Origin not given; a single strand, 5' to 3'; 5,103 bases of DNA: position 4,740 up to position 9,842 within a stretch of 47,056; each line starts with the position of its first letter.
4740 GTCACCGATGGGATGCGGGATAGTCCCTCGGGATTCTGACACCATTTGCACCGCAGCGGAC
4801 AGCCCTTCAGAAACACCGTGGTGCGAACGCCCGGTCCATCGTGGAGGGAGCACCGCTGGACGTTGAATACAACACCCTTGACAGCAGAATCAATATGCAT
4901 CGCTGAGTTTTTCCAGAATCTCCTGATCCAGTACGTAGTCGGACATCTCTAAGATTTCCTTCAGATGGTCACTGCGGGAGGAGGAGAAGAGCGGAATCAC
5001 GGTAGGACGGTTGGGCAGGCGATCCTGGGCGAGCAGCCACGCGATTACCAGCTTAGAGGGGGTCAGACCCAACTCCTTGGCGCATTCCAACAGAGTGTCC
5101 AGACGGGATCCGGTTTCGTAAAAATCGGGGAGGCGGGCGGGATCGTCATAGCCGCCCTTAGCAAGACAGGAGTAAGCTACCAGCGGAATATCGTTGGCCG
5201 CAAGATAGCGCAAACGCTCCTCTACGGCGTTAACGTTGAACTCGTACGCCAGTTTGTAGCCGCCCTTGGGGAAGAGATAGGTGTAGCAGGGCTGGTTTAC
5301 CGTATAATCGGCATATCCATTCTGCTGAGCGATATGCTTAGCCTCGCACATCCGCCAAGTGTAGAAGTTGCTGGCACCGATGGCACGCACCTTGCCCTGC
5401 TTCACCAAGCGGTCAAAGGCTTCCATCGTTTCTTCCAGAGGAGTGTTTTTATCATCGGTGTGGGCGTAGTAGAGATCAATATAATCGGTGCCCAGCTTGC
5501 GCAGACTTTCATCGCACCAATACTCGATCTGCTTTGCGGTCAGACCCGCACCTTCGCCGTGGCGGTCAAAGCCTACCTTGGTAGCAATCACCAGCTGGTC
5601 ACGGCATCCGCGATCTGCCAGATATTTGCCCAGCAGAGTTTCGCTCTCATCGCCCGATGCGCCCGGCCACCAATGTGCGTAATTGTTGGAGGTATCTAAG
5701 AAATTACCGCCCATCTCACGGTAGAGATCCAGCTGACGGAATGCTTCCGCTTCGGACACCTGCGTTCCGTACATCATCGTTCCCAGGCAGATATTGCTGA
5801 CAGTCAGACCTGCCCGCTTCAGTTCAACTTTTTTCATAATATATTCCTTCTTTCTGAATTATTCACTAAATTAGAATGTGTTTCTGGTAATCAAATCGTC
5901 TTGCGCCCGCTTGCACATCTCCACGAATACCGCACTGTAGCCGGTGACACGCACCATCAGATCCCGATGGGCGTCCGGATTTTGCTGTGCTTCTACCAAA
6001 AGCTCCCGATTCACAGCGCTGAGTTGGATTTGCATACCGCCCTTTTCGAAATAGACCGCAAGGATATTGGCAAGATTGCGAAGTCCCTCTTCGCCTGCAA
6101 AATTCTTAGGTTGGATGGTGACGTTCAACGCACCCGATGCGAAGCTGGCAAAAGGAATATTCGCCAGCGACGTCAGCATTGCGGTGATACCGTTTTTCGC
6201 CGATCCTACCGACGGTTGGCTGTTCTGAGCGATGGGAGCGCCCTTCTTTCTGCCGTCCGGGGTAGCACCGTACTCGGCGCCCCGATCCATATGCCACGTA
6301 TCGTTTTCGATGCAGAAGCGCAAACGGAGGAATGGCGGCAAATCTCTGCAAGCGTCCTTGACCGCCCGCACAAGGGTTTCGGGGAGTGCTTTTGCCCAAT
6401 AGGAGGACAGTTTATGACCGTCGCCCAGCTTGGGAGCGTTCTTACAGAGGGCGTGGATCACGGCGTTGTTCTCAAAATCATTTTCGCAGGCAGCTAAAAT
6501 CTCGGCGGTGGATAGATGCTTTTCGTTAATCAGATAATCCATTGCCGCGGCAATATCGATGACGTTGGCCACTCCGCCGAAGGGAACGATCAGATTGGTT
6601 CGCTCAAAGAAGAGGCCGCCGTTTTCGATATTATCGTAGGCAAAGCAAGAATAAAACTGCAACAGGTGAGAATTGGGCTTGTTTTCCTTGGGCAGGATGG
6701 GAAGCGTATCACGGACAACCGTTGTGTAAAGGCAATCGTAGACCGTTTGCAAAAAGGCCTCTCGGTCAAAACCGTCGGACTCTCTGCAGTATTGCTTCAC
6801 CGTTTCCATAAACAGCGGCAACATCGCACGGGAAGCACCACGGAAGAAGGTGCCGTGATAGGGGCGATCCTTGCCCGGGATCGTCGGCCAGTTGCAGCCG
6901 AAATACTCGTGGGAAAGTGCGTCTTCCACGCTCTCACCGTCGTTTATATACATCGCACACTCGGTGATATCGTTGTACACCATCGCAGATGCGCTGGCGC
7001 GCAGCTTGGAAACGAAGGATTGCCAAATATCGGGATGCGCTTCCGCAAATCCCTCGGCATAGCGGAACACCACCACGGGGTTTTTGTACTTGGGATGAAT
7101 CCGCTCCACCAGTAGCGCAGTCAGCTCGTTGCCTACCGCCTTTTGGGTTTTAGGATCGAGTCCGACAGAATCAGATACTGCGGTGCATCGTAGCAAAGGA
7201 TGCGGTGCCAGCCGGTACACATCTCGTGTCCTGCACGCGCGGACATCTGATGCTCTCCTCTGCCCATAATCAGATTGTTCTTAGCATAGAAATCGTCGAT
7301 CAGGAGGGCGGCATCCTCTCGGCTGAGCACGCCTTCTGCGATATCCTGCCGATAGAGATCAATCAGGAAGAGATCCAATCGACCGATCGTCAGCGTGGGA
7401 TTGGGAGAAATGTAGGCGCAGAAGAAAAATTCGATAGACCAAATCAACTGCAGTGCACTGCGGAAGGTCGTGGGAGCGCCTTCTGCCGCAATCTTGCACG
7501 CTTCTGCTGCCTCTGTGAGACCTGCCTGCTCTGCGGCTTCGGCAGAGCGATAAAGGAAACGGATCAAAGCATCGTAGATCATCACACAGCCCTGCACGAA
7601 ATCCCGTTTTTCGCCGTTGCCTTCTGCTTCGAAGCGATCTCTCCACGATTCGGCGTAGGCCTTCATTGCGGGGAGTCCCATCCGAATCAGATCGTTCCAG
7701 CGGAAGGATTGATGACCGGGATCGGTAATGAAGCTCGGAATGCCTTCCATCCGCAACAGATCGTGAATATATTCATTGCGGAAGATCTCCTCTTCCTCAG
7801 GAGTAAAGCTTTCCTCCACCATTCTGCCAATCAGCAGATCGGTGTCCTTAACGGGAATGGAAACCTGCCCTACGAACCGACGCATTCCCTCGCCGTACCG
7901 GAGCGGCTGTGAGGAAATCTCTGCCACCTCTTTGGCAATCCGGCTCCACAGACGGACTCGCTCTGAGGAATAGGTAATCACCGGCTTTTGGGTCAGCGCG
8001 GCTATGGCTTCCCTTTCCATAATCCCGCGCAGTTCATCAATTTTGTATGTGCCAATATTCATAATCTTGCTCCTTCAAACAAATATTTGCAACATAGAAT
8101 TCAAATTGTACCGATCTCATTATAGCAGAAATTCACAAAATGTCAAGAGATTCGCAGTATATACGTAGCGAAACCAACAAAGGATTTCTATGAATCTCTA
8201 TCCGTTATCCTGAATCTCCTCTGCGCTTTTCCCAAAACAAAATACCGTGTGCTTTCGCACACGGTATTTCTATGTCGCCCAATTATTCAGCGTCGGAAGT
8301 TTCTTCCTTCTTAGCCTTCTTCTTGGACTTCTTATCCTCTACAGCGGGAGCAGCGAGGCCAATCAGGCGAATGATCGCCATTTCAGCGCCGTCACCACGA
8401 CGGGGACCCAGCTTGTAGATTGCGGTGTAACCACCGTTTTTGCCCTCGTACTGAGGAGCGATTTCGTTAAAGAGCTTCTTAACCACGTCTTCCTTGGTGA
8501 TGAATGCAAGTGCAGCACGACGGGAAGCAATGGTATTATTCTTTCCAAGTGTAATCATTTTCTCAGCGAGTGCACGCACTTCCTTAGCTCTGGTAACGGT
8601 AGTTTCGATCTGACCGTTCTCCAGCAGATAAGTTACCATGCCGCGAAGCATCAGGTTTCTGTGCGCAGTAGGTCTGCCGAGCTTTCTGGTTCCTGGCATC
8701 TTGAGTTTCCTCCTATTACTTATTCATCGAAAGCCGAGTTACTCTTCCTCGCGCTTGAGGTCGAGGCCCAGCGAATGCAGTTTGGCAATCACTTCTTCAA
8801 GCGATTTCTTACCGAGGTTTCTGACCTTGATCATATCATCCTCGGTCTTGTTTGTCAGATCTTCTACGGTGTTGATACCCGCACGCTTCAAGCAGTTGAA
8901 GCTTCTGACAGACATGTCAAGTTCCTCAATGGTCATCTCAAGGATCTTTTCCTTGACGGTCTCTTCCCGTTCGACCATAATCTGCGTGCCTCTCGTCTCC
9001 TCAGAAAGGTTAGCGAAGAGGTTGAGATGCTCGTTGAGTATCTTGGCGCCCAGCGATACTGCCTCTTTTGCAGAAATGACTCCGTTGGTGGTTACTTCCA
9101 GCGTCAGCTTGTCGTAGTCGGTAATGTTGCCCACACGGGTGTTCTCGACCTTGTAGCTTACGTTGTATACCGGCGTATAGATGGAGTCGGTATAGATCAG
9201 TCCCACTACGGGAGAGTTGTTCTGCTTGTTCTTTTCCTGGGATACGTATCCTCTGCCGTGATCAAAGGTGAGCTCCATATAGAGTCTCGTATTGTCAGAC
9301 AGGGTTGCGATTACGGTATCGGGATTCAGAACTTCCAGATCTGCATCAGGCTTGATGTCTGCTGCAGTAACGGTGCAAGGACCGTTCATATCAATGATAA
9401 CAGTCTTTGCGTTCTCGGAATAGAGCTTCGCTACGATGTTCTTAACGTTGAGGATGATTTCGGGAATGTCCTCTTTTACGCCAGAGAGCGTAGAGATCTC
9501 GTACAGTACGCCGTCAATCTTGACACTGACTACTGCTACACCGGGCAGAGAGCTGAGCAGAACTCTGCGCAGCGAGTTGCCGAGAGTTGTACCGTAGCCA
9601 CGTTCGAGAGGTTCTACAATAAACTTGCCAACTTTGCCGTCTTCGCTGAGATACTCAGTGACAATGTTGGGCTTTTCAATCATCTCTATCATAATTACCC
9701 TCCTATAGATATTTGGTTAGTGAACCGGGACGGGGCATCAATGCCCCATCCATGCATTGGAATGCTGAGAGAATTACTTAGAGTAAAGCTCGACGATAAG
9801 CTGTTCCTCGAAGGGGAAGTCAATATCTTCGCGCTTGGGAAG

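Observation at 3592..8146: Uncharacterised glycyl-radical-enzyme operon: GRE with a GCNWP loop, aldo/keto reductase, activase and GNAT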

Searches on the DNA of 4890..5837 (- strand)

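Call 94: search_rna_families(sources=[L002, L013, L005, L007, L016, L063, L066, L069], threshold=gathering)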
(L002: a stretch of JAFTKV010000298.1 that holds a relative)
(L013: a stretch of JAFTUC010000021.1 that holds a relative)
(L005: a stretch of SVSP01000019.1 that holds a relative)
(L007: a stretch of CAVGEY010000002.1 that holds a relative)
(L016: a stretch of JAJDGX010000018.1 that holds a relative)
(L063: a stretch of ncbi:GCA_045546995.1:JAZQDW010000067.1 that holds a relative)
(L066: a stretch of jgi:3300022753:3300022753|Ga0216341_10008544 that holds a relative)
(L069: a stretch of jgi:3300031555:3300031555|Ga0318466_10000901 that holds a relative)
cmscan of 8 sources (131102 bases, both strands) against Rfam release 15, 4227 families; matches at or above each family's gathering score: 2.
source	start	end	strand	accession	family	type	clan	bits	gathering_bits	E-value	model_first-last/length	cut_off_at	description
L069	12712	12795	+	RF00005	tRNA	Gene; tRNA;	CL00001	53.9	29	1.7e-08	1-71/71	no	tRNA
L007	7648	7785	-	RF00174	Cobalamin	Cis-reg; riboswitch;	CL00101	52.7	31.5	6e-10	1-189/189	no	Cobalamin riboswitch aptamer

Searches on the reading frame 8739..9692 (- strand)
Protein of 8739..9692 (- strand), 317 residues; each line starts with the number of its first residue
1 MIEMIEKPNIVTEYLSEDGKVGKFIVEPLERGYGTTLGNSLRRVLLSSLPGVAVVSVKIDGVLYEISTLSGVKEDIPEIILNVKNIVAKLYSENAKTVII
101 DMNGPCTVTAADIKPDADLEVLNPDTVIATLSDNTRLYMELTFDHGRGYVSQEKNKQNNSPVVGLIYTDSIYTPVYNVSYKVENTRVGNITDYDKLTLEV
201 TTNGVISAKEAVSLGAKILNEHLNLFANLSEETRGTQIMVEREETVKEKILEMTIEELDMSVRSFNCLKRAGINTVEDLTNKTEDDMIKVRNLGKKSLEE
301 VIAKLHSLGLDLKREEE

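Call 80: list_cluster_members(proteins=[window:8739-9692:-, P0001, window:4890-5837:-, window:4046-4900:-, window:3592-4032:-, window:1864-3444:-])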
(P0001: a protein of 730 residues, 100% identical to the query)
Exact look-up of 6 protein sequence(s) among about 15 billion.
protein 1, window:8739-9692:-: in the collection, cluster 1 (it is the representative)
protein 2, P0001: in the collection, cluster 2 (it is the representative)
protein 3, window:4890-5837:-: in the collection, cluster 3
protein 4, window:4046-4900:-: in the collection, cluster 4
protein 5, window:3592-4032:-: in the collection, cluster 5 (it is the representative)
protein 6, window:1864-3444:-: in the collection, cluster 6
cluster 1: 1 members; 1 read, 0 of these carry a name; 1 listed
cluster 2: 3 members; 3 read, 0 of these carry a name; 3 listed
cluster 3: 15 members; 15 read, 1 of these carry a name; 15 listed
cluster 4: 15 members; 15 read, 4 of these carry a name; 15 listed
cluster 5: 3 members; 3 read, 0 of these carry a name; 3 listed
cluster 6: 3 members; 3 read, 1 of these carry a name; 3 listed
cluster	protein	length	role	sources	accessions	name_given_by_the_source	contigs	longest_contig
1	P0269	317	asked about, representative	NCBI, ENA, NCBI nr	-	-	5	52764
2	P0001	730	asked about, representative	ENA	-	-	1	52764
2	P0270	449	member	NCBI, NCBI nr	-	-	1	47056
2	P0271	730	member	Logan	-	-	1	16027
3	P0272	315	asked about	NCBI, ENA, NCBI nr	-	-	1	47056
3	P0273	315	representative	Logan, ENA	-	-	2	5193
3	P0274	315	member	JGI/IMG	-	aryl-alcohol dehydrogenase-like predicted oxidoreductase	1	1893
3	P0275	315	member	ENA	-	-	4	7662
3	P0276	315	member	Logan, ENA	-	-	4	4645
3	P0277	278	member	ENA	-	-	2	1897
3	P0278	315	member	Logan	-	-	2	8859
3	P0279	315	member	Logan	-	-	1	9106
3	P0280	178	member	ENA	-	-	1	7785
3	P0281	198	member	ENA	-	-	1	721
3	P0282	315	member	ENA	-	-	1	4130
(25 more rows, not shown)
